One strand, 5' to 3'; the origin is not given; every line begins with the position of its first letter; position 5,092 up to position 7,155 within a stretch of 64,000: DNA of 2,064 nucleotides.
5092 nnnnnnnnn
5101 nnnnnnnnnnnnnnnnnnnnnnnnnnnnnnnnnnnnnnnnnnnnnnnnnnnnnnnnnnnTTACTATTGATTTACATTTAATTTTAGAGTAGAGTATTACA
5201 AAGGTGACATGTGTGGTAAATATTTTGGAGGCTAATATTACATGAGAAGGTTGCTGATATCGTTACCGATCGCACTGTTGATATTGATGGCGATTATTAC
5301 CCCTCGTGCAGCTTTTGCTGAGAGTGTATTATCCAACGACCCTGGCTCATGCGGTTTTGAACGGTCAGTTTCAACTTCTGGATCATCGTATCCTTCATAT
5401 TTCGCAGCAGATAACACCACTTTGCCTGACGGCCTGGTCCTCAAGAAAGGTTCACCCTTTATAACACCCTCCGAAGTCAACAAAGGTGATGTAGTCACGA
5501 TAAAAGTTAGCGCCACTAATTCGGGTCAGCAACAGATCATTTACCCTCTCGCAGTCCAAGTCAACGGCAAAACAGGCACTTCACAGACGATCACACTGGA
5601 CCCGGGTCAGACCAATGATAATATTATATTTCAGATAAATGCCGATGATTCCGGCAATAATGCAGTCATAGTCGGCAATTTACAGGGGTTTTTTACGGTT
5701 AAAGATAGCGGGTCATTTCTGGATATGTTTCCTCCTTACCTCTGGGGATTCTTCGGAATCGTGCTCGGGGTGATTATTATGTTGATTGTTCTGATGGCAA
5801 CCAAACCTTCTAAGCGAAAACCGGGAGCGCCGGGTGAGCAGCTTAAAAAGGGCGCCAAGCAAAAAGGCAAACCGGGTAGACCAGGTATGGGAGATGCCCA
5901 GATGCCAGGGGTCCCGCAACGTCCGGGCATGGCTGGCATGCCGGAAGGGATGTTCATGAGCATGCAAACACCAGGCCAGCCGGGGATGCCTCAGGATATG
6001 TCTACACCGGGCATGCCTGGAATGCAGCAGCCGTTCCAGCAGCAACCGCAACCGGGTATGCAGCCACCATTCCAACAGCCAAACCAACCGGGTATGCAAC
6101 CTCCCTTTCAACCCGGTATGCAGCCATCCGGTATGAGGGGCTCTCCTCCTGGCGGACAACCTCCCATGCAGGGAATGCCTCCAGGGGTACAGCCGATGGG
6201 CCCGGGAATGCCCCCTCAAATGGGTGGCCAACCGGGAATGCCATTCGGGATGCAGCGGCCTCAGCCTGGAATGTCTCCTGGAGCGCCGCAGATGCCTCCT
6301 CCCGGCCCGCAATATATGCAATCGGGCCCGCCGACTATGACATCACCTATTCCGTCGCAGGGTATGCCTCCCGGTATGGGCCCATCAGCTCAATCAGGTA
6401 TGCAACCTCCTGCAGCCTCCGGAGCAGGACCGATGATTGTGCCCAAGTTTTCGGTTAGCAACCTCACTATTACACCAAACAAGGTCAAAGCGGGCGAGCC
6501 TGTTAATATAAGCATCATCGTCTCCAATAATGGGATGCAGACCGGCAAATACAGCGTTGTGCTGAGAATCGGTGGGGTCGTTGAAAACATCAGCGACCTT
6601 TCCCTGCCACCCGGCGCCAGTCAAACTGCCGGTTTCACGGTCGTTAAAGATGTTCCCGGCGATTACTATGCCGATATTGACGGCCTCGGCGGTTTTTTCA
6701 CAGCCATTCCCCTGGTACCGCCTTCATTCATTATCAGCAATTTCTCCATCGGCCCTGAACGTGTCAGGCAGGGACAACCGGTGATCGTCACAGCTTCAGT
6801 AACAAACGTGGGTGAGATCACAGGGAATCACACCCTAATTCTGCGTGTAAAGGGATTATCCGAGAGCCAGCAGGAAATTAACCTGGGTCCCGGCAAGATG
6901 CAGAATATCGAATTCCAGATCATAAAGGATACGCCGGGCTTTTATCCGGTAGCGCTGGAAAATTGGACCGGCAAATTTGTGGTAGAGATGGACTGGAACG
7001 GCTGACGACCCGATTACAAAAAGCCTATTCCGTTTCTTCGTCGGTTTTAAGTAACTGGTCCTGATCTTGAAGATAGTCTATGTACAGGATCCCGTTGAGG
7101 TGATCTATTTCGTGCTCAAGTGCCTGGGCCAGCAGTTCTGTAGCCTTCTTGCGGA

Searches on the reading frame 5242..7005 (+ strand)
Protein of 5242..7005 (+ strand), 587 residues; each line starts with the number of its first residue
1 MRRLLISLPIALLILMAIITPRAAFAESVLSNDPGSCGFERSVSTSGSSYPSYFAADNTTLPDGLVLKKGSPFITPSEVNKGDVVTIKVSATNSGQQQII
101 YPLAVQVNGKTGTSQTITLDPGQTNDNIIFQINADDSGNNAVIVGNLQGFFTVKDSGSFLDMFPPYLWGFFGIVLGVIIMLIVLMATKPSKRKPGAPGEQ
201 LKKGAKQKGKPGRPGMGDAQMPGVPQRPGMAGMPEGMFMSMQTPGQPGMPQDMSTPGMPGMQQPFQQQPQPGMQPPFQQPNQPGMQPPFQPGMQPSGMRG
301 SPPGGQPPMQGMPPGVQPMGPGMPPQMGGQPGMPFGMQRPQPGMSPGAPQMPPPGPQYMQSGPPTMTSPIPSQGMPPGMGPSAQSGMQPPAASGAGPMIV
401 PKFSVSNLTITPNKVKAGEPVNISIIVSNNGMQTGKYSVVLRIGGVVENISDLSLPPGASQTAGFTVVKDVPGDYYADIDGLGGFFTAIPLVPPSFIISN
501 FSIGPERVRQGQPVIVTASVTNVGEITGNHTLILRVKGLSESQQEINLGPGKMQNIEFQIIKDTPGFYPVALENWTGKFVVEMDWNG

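Call 49: search_protein_families(library=pfam, proteins=[window:5242-7005:+], max_evalue=0.00001)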
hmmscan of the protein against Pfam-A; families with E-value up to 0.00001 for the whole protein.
window:5242-7005:+ (587 aa): 1 family
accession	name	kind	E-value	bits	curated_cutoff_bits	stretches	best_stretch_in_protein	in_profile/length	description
PF07705.17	CARDB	-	3.8e-09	37.1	22.7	0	401-477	2-79/101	CARDB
